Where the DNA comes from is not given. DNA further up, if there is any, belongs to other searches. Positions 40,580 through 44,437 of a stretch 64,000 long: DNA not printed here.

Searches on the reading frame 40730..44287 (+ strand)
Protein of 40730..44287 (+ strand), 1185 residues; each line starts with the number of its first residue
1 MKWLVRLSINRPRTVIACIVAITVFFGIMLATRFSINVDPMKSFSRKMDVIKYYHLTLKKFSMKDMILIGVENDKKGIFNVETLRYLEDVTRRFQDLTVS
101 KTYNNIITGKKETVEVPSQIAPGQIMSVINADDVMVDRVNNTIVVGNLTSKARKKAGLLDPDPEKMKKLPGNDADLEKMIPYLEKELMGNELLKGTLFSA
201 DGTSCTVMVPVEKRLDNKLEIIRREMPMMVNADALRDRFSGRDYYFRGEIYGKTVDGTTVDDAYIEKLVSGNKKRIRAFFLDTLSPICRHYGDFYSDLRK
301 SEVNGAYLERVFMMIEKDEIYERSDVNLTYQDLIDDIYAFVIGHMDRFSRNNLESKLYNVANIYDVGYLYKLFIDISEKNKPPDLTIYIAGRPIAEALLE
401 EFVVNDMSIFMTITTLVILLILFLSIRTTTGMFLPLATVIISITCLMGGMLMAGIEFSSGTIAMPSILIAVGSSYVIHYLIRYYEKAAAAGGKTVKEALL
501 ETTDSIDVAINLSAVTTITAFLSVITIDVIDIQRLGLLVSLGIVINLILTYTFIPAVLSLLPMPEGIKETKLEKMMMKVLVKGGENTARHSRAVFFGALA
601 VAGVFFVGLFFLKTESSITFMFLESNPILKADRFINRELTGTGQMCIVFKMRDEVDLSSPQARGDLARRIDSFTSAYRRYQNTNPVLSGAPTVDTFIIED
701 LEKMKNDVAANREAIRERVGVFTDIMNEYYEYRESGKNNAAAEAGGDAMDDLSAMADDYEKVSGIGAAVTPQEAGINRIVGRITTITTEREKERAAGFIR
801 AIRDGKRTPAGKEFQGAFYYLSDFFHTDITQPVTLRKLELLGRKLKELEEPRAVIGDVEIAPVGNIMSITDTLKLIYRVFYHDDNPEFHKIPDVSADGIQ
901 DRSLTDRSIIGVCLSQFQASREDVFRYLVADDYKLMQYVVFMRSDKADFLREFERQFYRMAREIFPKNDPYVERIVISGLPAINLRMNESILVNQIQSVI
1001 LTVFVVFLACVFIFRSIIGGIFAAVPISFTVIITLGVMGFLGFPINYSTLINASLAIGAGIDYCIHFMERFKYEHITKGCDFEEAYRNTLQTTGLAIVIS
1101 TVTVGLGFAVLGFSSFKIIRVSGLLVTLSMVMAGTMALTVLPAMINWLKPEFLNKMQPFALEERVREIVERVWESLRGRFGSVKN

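Call 6: search_protein_families(library=pfam, proteins=[window:40730-44287:+])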
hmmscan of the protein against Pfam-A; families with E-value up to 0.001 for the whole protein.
window:40730-44287:+ (1185 aa): 4 families
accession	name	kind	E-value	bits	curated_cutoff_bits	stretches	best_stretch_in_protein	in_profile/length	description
PF03176.21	MMPL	-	1.1e-41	143.3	20.5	2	920-1148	72-302/333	MMPL family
PF00873.25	ACR_tran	-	1e-06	27.2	28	1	994-1148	336-489/1021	AcrB/AcrD/AcrF family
PF02460.24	Patched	-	2.6e-05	24.5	23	0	434-559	33-155/156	Patched SSD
PF12349.14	Sterol-sensing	-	0.001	19.4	22.3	1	433-560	10-135/153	Sterol-sensing domain of SREBP cleavage-activation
